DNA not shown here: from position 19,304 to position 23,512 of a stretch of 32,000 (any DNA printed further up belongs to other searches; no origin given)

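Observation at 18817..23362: Adjacent small and giant coiled-coil proteins with the same C-terminal two-helix membrane hairpin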

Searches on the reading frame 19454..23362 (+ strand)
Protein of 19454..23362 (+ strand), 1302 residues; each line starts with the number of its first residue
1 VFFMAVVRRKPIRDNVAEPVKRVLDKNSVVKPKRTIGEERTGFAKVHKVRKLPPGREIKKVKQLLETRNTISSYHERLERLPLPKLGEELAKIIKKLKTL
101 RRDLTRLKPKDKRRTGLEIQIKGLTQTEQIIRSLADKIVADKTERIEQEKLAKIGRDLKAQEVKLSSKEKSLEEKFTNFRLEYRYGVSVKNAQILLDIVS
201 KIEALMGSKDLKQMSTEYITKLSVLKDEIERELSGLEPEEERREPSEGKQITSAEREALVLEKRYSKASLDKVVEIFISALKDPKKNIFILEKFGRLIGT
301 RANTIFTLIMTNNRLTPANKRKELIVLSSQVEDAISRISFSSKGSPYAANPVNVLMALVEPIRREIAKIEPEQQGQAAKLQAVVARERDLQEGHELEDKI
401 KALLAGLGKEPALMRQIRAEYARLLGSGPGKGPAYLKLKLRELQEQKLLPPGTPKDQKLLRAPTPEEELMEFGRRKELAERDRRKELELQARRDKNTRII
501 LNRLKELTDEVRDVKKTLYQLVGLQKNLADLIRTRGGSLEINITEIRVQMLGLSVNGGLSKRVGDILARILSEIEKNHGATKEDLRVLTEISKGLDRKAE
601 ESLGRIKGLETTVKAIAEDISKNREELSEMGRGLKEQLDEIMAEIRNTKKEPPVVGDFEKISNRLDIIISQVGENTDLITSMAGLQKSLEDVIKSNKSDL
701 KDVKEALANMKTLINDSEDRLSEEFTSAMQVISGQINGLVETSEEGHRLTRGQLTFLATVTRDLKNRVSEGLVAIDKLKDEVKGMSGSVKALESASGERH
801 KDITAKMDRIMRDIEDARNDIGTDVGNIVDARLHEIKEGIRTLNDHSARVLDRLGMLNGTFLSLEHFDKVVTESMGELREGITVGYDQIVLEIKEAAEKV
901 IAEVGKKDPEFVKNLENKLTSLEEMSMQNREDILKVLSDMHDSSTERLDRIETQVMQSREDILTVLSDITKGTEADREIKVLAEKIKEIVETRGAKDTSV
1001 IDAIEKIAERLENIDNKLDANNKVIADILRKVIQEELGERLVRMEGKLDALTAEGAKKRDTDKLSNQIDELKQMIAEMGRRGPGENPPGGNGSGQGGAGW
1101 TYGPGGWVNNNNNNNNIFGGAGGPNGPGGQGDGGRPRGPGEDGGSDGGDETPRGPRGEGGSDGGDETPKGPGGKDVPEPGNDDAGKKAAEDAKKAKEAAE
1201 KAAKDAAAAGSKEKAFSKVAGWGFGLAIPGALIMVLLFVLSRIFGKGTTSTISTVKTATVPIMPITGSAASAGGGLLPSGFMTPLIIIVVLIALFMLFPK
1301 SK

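Call 6: search_protein_families(library=pfam, proteins=[window:19454-23362:+], max_evalue=0.1)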
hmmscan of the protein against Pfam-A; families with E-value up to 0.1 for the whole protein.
window:19454-23362:+ (1302 aa): 4 families
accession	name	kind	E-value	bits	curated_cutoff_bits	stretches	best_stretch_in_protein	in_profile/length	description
PF20669.3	Exo70_N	-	0.0016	19.1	23.9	1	662-727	15-79/83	Exocyst complex component Exo70 N-terminal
PF08614.16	ATG16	-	0.018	15.6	33.7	1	571-643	90-162/200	Autophagy protein 16 (ATG16)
PF00006.31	ATP-synt_ab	-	0.063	13.4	29.5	0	898-1017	43-158/213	ATP synthase alpha/beta family, nucleotide-binding domain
PF08653.15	DASH_Dam1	-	0.065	13.5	26.6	0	501-530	2-31/56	DASH complex subunit Dam1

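Call 7: search_protein_families(library=ncbifam, proteins=[window:19454-23362:+], max_evalue=0.1)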
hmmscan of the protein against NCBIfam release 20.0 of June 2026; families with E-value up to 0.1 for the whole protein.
window:19454-23362:+ (1302 aa): 5 families
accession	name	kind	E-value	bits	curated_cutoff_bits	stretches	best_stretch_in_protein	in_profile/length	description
TIGR04527.1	mycoplas_twoTM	subfamily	0.00086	19.1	125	1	880-1028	54-189/248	MG_279/MG_280 family protein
NF045487.1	ASRP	equivalog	0.0013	17.4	300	1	572-855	207-492/593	archaea-specific SMC-related protein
NF011492.0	PRK14900.1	equivalog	0.0032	15.4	1783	1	830-1214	873-1006/1044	valine--tRNA ligase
NF045780.1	TrlF_fam_ATP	equivalog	0.004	15.9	350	0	469-769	466-762/944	TrlF family AAA-like ATPase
NF033916.0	antiphage_ZorA_3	subfamily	0.048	12.5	250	2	607-770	295-451/509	anti-phage ZorAB system protein ZorA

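Call 9: find_homologous_proteins(query=window:19454-23362:+, max_evalue=0.001)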
Query window:19454-23362:+ (1302 aa): 1 proteins with E <= 0.001 among 8000 candidates.
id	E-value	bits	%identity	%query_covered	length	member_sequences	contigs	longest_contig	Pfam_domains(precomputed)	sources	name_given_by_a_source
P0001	0.0e+0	2749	100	100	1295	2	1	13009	-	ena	-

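Call 11: find_encoding_contigs(protein=P0001, flank=10000)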
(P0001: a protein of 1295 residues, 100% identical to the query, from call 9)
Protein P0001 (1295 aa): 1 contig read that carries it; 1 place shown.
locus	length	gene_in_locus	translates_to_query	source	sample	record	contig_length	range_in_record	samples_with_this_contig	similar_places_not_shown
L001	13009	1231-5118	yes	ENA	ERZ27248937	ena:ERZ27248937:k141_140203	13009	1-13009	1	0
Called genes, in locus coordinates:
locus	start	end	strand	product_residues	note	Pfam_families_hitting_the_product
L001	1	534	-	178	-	?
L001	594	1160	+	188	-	-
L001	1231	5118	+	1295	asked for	-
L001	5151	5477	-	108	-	PF04032:Rpr2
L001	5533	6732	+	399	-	-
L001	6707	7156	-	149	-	PF08433:KTI12 (weak), PF13238:AAA_18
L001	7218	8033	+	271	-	-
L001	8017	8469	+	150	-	-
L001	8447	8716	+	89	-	-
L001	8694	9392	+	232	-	-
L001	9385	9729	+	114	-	-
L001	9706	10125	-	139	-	-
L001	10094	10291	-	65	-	PF04021:Class_IIIsignal (weak)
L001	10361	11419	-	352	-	-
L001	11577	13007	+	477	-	?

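Call 12: list_cluster_members(proteins=[P0001, P0002])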
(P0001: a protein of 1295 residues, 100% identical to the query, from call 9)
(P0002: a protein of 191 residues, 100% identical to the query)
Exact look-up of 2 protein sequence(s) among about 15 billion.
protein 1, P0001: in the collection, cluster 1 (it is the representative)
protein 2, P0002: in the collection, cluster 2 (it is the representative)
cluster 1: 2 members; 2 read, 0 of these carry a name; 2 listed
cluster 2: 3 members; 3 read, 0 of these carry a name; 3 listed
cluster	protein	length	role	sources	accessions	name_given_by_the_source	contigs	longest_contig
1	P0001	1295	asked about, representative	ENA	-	-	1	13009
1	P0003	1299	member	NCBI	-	-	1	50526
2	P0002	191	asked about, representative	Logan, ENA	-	-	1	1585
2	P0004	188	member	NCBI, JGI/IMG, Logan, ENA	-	-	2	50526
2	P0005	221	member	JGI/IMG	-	-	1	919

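Call 20: search_solved_structures(query=window:19463-23362:+, max_evalue=1)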
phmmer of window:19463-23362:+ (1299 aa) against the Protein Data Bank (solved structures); distinct sequences matched with E-value up to 1: 3.
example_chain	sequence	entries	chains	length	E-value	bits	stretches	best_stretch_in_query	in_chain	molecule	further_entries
2l6h_A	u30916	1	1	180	0.037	15.4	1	1019-1103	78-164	Focal adhesion kinase 1, linker, Paxillin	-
5w9a_A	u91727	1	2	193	0.04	15.3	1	611-735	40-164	Tripartite motif-containing protein 5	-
2jnf_A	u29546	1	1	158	0.046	15.1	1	92-214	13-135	Troponin C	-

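Call 37: search_protein_representatives(protein=window:19463-22723:+)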
Query: 1087 residues. Proteins with E-value up to 0.001 (for the whole library): 3; up to 1e-10: 3; up to 1e-30: 3. The best 3 are listed.
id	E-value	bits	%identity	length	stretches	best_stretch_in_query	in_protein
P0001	0.0e+00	2255.9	100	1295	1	1-1087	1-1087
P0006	1.8e-104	367.7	37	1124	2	697-1086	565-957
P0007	6.4e-83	296.4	34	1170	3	697-1086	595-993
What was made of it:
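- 19463..23362 (+): Giant gene, 1299 aa. Orthologues are P0006 (1124 aa) and P0007 (1170 aa) (call 37).
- Closest known: DPANN coiled-coil proteins. Different: No sequence link was found by phmmer (call 37), and their sequences were not available for a direct comparison.
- phmmer against 1.84 billion representatives linked the giant to no other DPANN protein (call 37).
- Tried and rejected: They missed orthologues that full phmmer later found (call 37).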

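Call 39: find_encoding_contigs(protein=P0006, flank=10000)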
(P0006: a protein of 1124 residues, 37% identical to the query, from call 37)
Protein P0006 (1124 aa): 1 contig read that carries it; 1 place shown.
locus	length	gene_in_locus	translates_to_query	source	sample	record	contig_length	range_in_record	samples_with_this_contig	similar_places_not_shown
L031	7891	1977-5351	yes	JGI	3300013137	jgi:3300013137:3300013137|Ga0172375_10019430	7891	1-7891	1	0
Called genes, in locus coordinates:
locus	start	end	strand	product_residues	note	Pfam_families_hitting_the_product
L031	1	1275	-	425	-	?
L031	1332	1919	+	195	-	-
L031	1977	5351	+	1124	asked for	-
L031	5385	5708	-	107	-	PF04032:Rpr2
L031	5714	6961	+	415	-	-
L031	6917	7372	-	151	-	PF13238:AAA_18 (weak)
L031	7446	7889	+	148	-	?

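Call 40: find_encoding_contigs(protein=P0007, flank=10000)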
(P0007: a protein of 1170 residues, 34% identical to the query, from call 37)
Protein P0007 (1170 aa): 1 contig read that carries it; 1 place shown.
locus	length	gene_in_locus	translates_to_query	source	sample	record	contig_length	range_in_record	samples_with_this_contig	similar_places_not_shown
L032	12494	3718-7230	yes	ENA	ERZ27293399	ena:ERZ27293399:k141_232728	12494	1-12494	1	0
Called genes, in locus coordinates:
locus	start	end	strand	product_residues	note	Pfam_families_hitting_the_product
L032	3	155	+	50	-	?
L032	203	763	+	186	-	PF01909:NTP_transf_2, PF18765:Polbeta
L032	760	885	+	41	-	-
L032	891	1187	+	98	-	-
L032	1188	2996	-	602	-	PF00270:DEAD (faint), PF04851:ResIII, PF06733:DEAD_2, PF13307:Helicase_C_2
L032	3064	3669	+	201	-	-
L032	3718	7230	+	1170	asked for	-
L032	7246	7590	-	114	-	-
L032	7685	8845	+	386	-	-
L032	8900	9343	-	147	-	PF00004:AAA (weak), PF13238:AAA_18, PF13207:AAA_17 (weak)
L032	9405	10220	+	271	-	-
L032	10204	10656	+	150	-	-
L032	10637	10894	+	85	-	PF04021:Class_IIIsignal (weak)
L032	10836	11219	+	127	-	-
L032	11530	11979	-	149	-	-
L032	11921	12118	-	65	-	PF04021:Class_IIIsignal (weak)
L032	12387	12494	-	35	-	?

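Call 51: search_solved_structures(query=A1, max_evalue=1)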
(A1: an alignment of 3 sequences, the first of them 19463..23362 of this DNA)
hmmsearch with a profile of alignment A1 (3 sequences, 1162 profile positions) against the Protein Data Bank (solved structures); distinct sequences matched with E-value up to 1: 10.
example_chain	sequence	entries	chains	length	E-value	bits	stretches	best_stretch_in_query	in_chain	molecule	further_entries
11hk_A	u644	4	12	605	0.0074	17.5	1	539-650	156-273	E-FICS-v3 | Spike protein S2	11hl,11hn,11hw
7cot_A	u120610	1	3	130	0.0078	17.4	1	563-680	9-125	Spike glycoprotein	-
6lxt_A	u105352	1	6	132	0.0079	17.4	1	563-680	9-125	Spike protein S2, Spike protein S2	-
2jua_A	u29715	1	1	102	0.035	15.2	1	815-901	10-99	de novo protein S836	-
9r1o_A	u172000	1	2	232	0.04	15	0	832-882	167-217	sc-apCC-6-DPH-NR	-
7o97_A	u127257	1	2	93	0.065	14.3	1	566-624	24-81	hypothetical protein UY81_C0065G0003 from Candidatus Giovannonibacteria bacterium converte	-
36lx_A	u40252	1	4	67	0.17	13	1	778-828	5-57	MB03-ds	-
8otz_C1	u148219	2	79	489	0.23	12.5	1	89-187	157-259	Tektin-5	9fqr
9hac_B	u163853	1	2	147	0.39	11.7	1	549-631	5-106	BBF-14_binder4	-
1p68_A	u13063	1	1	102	0.88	10.6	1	818-901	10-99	De novo designed protein S-824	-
